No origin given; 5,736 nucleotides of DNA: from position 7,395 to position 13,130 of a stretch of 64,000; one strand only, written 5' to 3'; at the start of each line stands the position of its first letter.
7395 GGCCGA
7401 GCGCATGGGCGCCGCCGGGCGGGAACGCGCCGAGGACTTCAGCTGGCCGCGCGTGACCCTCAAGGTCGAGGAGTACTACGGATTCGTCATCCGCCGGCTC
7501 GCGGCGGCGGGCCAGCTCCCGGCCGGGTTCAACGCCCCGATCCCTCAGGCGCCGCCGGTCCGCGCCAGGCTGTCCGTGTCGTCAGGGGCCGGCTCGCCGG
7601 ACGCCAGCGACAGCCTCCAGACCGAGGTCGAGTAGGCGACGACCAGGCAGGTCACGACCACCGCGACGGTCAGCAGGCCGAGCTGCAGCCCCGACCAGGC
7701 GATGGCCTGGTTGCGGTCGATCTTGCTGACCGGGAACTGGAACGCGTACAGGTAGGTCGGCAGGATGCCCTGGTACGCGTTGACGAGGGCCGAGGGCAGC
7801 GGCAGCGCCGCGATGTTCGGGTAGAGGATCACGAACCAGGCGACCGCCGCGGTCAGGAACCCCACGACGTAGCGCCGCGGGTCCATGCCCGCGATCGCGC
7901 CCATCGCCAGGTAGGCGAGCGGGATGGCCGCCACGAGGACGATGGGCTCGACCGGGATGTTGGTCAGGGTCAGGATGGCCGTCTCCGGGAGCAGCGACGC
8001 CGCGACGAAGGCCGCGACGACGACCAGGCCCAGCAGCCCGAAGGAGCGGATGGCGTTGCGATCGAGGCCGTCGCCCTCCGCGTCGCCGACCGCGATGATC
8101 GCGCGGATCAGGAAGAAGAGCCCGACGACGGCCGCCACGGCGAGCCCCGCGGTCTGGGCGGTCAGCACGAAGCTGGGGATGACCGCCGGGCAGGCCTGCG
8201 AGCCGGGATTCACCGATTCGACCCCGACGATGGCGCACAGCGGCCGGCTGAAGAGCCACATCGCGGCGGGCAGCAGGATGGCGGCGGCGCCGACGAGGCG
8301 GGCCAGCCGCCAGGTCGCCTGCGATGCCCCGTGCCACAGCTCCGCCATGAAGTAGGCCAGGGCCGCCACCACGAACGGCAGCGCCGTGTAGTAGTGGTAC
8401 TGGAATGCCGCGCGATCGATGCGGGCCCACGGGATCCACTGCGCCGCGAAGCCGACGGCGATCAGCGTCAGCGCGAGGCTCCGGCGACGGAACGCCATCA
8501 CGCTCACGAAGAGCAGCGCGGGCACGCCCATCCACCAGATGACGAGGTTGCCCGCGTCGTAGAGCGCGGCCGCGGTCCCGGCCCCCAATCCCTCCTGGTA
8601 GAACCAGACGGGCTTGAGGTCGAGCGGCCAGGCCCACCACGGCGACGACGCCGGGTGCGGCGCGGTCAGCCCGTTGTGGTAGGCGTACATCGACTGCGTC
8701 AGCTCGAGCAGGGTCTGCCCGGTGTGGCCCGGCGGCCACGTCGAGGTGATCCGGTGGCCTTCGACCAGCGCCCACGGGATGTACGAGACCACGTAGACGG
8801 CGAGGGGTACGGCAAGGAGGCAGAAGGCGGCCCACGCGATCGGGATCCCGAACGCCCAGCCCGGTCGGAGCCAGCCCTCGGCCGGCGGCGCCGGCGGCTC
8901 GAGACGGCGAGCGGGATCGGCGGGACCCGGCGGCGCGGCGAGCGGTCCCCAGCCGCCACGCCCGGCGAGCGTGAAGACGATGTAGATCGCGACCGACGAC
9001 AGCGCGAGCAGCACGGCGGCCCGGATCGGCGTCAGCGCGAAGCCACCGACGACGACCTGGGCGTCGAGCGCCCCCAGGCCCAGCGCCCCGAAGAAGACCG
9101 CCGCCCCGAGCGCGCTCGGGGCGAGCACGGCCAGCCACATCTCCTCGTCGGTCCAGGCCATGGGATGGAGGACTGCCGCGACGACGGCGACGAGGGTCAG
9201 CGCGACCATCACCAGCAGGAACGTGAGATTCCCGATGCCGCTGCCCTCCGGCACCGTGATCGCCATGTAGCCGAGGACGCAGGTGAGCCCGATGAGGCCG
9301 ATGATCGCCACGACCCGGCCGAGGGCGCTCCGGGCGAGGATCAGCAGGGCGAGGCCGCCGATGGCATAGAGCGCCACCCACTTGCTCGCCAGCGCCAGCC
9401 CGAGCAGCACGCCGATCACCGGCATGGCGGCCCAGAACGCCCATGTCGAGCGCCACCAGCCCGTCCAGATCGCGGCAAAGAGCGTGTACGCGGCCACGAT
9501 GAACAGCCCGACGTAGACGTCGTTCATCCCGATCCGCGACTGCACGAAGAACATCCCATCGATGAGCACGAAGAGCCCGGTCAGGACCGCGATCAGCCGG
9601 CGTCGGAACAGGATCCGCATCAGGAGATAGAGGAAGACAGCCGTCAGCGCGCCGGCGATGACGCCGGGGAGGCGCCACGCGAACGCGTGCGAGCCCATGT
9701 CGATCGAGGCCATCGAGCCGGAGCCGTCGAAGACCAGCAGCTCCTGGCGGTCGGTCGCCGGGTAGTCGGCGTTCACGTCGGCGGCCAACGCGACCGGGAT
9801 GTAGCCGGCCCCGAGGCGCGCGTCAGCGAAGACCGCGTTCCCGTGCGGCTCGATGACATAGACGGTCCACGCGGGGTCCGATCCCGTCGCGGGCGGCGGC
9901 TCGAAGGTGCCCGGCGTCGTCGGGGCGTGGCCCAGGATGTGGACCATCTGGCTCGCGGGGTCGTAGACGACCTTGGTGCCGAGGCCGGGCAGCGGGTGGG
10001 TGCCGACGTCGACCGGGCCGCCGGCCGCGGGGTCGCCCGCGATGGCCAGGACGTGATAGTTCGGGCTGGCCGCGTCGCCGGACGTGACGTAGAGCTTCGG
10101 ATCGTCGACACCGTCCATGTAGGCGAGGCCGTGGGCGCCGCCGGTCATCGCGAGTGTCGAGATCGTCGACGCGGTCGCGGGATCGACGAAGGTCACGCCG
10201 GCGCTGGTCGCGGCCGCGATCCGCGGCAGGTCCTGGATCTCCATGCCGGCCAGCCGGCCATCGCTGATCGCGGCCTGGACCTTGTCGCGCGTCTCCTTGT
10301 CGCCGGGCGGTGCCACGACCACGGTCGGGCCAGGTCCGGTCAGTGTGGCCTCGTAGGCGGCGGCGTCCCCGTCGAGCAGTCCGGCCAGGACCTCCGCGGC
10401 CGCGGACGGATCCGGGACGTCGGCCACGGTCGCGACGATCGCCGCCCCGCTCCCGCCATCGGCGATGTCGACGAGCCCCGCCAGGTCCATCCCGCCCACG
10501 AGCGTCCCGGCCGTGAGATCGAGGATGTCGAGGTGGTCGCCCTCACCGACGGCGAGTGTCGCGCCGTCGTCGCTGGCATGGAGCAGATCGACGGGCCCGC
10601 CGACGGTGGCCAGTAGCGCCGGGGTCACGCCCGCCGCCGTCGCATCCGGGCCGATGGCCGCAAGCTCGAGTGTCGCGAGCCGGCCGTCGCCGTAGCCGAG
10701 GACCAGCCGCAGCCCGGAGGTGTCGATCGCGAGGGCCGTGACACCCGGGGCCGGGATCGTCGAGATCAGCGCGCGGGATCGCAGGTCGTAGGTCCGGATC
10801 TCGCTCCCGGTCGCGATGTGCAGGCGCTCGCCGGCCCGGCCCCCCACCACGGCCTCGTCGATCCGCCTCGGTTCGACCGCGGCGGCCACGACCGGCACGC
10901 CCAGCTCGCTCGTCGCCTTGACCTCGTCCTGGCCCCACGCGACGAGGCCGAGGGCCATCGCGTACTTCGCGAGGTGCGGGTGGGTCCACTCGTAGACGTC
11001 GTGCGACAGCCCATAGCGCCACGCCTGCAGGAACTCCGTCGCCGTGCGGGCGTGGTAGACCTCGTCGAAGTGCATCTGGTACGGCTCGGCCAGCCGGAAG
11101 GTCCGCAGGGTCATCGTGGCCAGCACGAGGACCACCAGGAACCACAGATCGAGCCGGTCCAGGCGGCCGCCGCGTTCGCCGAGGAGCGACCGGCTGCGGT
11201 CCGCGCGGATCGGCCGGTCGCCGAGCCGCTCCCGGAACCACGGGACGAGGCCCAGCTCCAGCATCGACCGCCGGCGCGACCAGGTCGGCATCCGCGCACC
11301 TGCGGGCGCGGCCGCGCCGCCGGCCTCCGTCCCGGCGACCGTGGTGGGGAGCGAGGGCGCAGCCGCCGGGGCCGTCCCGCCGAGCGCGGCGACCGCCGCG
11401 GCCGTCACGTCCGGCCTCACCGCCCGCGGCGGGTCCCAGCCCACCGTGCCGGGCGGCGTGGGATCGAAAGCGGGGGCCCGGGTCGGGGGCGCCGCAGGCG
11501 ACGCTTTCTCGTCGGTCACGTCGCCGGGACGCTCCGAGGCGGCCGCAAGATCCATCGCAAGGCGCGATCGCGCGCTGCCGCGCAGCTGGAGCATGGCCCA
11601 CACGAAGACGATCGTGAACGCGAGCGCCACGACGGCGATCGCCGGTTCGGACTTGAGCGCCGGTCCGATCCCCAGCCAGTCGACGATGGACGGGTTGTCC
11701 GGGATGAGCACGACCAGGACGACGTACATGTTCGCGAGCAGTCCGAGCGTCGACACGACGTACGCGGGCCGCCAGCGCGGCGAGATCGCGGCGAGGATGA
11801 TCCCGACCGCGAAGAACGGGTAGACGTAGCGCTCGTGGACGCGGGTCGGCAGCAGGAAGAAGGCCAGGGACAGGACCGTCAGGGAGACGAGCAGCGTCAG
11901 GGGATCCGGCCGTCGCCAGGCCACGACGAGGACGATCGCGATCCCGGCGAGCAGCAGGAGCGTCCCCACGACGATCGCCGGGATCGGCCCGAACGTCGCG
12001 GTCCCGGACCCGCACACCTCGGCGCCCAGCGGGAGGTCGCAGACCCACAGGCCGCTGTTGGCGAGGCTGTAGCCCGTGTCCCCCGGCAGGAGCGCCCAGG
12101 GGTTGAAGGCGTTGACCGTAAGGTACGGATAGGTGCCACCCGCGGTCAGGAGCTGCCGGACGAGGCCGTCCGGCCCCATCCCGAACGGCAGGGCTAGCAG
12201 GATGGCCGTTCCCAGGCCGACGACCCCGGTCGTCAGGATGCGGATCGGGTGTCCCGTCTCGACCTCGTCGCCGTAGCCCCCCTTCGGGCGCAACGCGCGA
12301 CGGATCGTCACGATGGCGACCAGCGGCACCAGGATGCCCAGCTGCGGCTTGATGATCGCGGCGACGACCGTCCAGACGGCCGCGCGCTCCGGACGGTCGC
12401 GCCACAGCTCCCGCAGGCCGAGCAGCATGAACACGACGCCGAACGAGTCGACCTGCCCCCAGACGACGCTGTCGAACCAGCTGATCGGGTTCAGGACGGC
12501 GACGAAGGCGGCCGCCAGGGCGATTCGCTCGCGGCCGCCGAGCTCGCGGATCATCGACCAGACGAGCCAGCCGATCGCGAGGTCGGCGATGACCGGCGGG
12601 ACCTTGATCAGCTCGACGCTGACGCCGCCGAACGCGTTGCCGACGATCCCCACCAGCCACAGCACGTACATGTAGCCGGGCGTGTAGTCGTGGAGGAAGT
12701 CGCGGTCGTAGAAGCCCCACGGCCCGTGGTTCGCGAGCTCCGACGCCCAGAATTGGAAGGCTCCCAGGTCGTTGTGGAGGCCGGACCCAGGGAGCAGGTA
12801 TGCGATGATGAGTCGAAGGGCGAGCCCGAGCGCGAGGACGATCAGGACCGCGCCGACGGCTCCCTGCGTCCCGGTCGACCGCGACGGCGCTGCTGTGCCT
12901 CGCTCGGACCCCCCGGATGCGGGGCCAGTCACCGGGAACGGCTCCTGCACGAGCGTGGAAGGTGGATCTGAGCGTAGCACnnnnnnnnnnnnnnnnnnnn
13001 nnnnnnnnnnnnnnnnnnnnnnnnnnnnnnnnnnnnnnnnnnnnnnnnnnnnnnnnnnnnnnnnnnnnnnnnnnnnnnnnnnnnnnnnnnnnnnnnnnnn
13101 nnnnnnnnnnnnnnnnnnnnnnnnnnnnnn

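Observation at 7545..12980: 1811-aa fusion of two different GT-C glycosyltransferase modules, with an approximately 430-aa repeat domain in loop 1 of the PMT-like module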

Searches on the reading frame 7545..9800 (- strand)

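Call 6: search_protein_families(library=pfam, proteins=[window:7545-9800:-], max_evalue=10)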
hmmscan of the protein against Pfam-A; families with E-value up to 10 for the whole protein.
window:7545-9800:- (751 aa): 2 families
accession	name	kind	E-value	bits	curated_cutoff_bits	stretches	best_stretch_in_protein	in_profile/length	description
PF16192.10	PMT_4TMC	-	2.4e-16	60.3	32.4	1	362-522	3-183/202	C-terminal four TMM region of protein-O-mannosyltransferase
PF02366.24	PMT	-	2.3e-11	44.1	22.7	1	38-155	81-197/245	Dolichyl-phosphate-mannose-protein mannosyltransferase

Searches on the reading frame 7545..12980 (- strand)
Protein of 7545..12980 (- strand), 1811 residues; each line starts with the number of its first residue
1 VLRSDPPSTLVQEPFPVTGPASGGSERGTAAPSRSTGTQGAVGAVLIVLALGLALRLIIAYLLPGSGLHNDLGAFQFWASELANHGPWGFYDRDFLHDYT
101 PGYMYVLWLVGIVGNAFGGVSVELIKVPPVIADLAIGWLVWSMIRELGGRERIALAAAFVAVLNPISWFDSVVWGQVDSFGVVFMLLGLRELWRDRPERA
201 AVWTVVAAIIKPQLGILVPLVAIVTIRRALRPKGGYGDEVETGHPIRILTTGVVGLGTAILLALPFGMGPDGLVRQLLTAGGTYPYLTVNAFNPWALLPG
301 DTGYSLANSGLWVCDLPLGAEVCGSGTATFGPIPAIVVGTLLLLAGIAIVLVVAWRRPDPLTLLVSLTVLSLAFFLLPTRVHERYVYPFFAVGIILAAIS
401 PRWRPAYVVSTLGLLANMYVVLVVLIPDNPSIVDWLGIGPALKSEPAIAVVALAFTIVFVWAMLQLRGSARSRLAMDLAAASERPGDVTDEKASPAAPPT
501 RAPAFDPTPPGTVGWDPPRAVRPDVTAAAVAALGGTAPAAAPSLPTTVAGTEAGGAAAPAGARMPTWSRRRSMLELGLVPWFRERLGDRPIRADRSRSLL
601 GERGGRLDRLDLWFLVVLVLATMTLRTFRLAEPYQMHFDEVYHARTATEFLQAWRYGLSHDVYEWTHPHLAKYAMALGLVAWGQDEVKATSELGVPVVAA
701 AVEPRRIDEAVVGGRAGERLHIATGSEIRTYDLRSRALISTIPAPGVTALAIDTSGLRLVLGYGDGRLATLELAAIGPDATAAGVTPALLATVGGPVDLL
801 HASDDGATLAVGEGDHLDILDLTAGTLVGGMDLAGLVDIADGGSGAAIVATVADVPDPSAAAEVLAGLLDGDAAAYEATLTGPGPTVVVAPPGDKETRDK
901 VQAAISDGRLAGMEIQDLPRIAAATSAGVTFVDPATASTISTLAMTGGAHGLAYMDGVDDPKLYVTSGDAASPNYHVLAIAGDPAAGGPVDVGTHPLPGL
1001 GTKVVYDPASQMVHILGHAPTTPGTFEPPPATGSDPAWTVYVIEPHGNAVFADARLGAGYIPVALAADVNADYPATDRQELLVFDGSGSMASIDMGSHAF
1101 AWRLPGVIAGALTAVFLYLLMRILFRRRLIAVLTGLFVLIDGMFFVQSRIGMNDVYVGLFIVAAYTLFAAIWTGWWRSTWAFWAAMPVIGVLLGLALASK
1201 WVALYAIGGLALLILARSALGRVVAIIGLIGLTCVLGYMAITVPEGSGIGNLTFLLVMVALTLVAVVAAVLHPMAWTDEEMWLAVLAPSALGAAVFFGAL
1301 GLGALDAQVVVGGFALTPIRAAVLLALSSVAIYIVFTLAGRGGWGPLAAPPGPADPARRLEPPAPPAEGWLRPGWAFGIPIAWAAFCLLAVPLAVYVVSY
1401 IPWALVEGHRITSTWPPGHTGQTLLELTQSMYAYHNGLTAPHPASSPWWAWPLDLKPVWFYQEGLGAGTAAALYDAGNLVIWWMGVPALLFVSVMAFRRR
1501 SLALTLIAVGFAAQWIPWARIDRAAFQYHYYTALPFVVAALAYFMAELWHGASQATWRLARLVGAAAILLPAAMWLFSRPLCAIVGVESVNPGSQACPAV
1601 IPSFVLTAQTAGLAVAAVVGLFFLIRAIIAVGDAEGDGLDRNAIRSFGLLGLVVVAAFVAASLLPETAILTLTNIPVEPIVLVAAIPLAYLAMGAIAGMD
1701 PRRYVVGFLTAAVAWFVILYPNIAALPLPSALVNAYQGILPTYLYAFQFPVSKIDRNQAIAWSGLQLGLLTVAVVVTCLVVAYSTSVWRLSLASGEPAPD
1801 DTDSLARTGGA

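Call 4: search_protein_families(library=pfam, proteins=[window:7545-12980:-], max_evalue=1)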
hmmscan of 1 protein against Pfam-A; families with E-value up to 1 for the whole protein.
window:7545-12980:- (1811 aa): 3 families
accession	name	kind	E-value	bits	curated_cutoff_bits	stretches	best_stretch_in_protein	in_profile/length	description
PF16192.10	PMT_4TMC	-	9.9e-16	58.3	32.4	1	1423-1582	4-183/202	C-terminal four TMM region of protein-O-mannosyltransferase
PF02366.24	PMT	-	4.2e-11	43.3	22.7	1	1098-1215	81-197/245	Dolichyl-phosphate-mannose-protein mannosyltransferase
PF13231.12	PMT_2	-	0.0003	21.5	26.1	2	1096-1235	18-154/160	Dolichyl-phosphate-mannose-protein mannosyltransferase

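Call 5: search_protein_families(library=ncbifam, proteins=[window:7545-12980:-], max_evalue=1)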
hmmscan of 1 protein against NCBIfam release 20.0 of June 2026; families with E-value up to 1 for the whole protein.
window:7545-12980:- (1811 aa): 1 family
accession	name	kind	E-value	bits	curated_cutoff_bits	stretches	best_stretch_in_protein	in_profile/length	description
NF058602.1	PrMnsylTfPmt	equivalog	2e-14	53.3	800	2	1424-1566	331-483/530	protein O-mannosyltransferase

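Call 8: find_homologous_proteins(query=window:7545-12980:-)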
Query window:7545-12980:- (1811 aa): 1138 proteins with E <= 0.001 among 8000 candidates; the best 120 are listed.
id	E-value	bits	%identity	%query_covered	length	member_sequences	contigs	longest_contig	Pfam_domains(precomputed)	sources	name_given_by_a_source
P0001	0.0e+0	3326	84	99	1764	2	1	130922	PF02366.25,PF16192.11,PF13231.13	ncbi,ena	-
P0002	0.0e+0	3162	80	99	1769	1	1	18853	PF02366.25,PF16192.11,PF13231.13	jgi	jgi:C-terminal four TMM region of protein-O-mannosyltransferase/Dolichyl-phosphate-mannose-protein m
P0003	0.0e+0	2669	68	99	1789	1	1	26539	PF02366.25,PF16192.11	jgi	jgi:predicted membrane-bound dolichyl-phosphate-mannose-protein mannosyltransferase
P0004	0.0e+0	2660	69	99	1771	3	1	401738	PF02366.25,PF16192.11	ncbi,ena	-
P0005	0.0e+0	2656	68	99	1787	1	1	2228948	PF02366.25,PF16192.11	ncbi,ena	-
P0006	0.0e+0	2642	68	99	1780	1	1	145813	PF02366.25,PF16192.11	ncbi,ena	-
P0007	0.0e+0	2616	68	98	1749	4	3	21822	PF02366.25,PF16192.11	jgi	jgi:hypothetical protein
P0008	0.0e+0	2585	67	98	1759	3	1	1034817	PF02366.25,PF16192.11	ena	-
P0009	0.0e+0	2567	67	99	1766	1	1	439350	PF02366.25,PF16192.11,PF13231.13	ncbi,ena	-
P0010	0.0e+0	2566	67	99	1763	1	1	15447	PF02366.25,PF16192.11,PF13231.13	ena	-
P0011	0.0e+0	2533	66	99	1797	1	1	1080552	PF02366.25,PF16192.11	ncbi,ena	-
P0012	0.0e+0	2501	65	99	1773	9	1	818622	PF02366.25,PF16192.11,PF13231.13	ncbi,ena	-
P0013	0.0e+0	2480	64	100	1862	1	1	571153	PF02366.25,PF16192.11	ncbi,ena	-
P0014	0.0e+0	2456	63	99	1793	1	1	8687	PF02366.25,PF16192.11,PF13231.13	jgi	jgi:predicted membrane-bound dolichyl-phosphate-mannose-protein mannosyltransferase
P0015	0.0e+0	2442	64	99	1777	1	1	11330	PF02366.25,PF16192.11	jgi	jgi:C-terminal four TMM region of protein-O-mannosyltransferase/Dolichyl-phosphate-mannose-protein m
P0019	0.0e+0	2431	64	99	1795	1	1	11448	PF02366.25,PF16192.11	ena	-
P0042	0.0e+0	2342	61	99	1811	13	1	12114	PF02366.25,PF16192.11,PF13231.13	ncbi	-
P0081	0.0e+0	2258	61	98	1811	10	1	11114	PF02366.25,PF16192.11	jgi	jgi:hypothetical protein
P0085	0.0e+0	2257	60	99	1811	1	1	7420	PF02366.25,PF16192.11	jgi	jgi:predicted membrane-bound dolichyl-phosphate-mannose-protein mannosyltransferase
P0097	0.0e+0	2240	59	99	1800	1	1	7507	PF02366.25,PF16192.11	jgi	jgi:hypothetical protein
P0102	0.0e+0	2234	60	98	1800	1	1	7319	PF02366.25,PF16192.11,PF13231.13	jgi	jgi:hypothetical protein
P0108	0.0e+0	2226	60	99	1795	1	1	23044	PF02366.25,PF16192.11,PF13231.13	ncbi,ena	-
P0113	0.0e+0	2216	59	98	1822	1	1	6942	PF09594.17,PF02366.25,PF16192.11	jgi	-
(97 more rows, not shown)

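Call 27: find_related_loci(query=A4, collection=genome_contigs, flank=8000)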
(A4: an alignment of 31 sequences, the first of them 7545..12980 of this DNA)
Query A4 (1811 aa) in genome_contigs; peptide patterns used: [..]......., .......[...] (x = any residue, [..] = any of these).
600 stretches matched a pattern (row limit reached: there are more); 527 encode a relative of the query (tblastn E <= 1e-3); the best 80 are kept; 80 distinct loci.
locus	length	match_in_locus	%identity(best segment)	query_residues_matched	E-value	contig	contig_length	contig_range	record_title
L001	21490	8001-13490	61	1-1811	0e+0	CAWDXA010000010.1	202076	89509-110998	MAG: uncultured Chloroflexia bacterium isolate MFD05942.bin.2.254 genome assembly, contig: contig_72820, whole genome sh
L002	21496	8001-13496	60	15-1810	0e+0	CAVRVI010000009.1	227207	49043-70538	MAG: uncultured Chloroflexia bacterium isolate MFD02242.bin.2.102 genome assembly, contig: contig_45129, whole genome sh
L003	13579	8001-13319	64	1-1811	0e+0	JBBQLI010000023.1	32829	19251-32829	MAG: Candidatus Limnocylindrales bacterium isolate Co_metawrap_508 Cmw_508_k141_565274_length_32829_cov_18.0000, whole g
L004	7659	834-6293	59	15-1810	0e+0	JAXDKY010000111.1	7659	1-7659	MAG: Chloroflexota bacterium isolate BP_605 scaffold_1554710, whole genome shotgun sequence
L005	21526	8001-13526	60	15-1811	0e+0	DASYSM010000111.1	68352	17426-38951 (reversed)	MAG TPA_asm: Candidatus Limnocylindrales bacterium isolate SMAG_U4538 k141_684542, whole genome shotgun sequence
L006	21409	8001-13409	61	1-1811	0e+0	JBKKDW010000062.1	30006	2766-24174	MAG: Candidatus Limnocylindrales bacterium isolate swi_bin.91 k127_11838534, whole genome shotgun sequence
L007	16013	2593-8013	60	2-1811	0e+0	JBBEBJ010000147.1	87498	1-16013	MAG: Chloroflexota bacterium isolate LejiaF_70_124 Lejia_F_418_length_87498_cov_80, whole genome shotgun sequence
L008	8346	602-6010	57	1-1810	0e+0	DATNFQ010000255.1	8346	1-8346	MAG TPA_asm: Patescibacteria group bacterium isolate SMAG_U11299 k141_887449, whole genome shotgun sequence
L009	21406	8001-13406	61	1-1810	0e+0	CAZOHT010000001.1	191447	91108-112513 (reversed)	MAG TPA_asm: uncultured Anaerolineaceae bacterium isolate SRP173033_co1_331 genome assembly, contig: NODE_63_length_1914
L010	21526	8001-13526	60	11-1810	0e+0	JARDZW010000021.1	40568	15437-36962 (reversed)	MAG: Chloroflexota bacterium isolate C_No_T0_bin.2 scaffold_315, whole genome shotgun sequence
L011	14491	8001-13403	57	1-1809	0e+0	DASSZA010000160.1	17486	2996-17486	MAG TPA_asm: Candidatus Limnocylindrales bacterium isolate SMAG_U695 k141_524866, whole genome shotgun sequence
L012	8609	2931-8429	53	1-1803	0e+0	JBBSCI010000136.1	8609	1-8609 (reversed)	MAG: Candidatus Limnocylindrales bacterium isolate metawrap_la6_14 metawrap_la6_14_K_18710_L_8609_cov_10.0000, whole gen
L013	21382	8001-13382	69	1-1811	0e+0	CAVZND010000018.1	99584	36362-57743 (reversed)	MAG: uncultured Chloroflexia bacterium isolate MFD02242.bin.2.217 genome assembly, contig: contig_55472, whole genome sh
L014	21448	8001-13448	52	14-1811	0e+0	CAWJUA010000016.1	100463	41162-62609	MAG: uncultured Chloroflexia bacterium isolate MFD08821.bin.2.74 genome assembly, contig: contig_27906, whole genome sho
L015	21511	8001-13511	58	1-1810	0e+0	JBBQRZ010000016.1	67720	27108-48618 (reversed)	MAG: Candidatus Limnocylindrales bacterium isolate Co_metawrap_1718 Cmw_1718_k141_22891307_length_67720_cov_11.0000, who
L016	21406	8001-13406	64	1-1811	0e+0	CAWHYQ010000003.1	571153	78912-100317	MAG: uncultured Chloroflexia bacterium isolate MFD02242.bin.2.222 genome assembly, contig: contig_3433, whole genome sho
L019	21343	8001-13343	81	1-1811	0e+0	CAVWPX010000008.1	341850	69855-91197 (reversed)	MAG: uncultured Chloroflexia bacterium isolate MFD09368.bin.2.184 genome assembly, contig: contig_59969, whole genome sh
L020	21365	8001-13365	68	1-1811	0e+0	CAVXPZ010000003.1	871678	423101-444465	MAG: uncultured Chloroflexia bacterium isolate MFD02134.bin.2.2 genome assembly, contig: contig_5323, whole genome shotg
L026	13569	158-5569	60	1-1811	0e+0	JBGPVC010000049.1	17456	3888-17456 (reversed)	MAG: Candidatus Limnocylindria bacterium isolate OBJ1_062018_110_27 k141_37702_length_17456_cov_17.9707, whole genome sh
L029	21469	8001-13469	62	2-1811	0e+0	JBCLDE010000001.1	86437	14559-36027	Candidatus Limnocylindrales bacterium isolate SLM_LV1_BS-K20 Node_1_length_86437_cov_83.010233, whole genome shotgun seq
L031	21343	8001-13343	49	16-1811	0e+0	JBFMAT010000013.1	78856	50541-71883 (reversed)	MAG: Chloroflexota bacterium isolate MAG145 MAG145_13, whole genome shotgun sequence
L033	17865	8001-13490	63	1-1811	0e+0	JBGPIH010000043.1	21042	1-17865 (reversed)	MAG: Candidatus Limnocylindria bacterium isolate OBJ_0618_7090110_339 k141_1259538_length_21042_cov_37.0422, whole genom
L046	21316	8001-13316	57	1-1811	0e+0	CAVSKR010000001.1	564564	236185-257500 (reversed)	MAG: uncultured Chloroflexia bacterium isolate MFD09206.bin.1.191 genome assembly, contig: contig_2981, whole genome sho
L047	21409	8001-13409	68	1-1811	0e+0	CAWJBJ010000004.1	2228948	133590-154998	MAG: uncultured Chloroflexia bacterium isolate MFD03602.bin.2.14 genome assembly, contig: contig_534, whole genome shotg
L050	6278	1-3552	61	656-1811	0e+0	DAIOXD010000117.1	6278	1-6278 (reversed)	MAG TPA_asm: Candidatus Limnocylindrales bacterium isolate CTOTU41422 NODE_8806_length_6278_cov_7.300980, whole genome s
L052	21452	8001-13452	60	7-1811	0e+0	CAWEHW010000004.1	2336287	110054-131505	MAG: uncultured Chloroflexia bacterium isolate MFD04212.bin.1.72 genome assembly, contig: contig_699, whole genome shotg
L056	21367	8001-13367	65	1-1811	0e+0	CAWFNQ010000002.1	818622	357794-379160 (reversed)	MAG: uncultured Chloroflexia bacterium isolate MFD03975.bin.2.115 genome assembly, contig: contig_29836, whole genome sh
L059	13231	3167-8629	62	8-1811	0e+0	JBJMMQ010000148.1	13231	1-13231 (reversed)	MAG: Chloroflexota bacterium isolate 12C16O_168h_50_unf_bin_37 k141_1696323, whole genome shotgun sequence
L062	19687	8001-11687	53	563-1795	0e+0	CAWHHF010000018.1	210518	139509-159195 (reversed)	MAG: uncultured Chloroflexia bacterium isolate MFD01872.bin.3.159 genome assembly, contig: contig_49378, whole genome sh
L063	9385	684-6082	53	17-1800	0e+0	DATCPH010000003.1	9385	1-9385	MAG TPA_asm: Candidatus Limnocylindrales bacterium isolate SMAG_U7222 k141_21101, whole genome shotgun sequence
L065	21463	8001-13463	57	15-1811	0e+0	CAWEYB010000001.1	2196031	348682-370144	MAG: uncultured Chloroflexia bacterium isolate MFD05513.bin.2.174 genome assembly, contig: contig_16543, whole genome sh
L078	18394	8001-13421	59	9-1811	0e+0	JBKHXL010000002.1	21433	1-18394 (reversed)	MAG: Candidatus Limnocylindria bacterium isolate N_bin.19.orig k127_392905, whole genome shotgun sequence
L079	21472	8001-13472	47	17-1811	0e+0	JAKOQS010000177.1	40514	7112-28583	MAG: Chloroflexota bacterium isolate all_maxbin.208 k201_843119, whole genome shotgun sequence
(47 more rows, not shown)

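Call 58: search_protein_families(library=pfam, proteins=[L001:6550-8019:-, L001:4194-4979:-], max_evalue=0.01)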
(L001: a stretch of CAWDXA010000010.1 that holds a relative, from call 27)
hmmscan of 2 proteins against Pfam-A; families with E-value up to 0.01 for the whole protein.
L001:6550-8019:- (489 aa): 0 families

L001:4194-4979:- (261 aa): 2 families
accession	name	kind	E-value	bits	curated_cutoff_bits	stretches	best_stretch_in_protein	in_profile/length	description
PF00535.33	Glycos_transf_2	-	2.2e-26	93.2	23.3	1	22-184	4-167/168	Glycosyl transferase family 2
PF13641.12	Glyco_tranf_2_3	-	4.1e-07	30.7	27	1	16-125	1-111/230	Glycosyltransferase like family 2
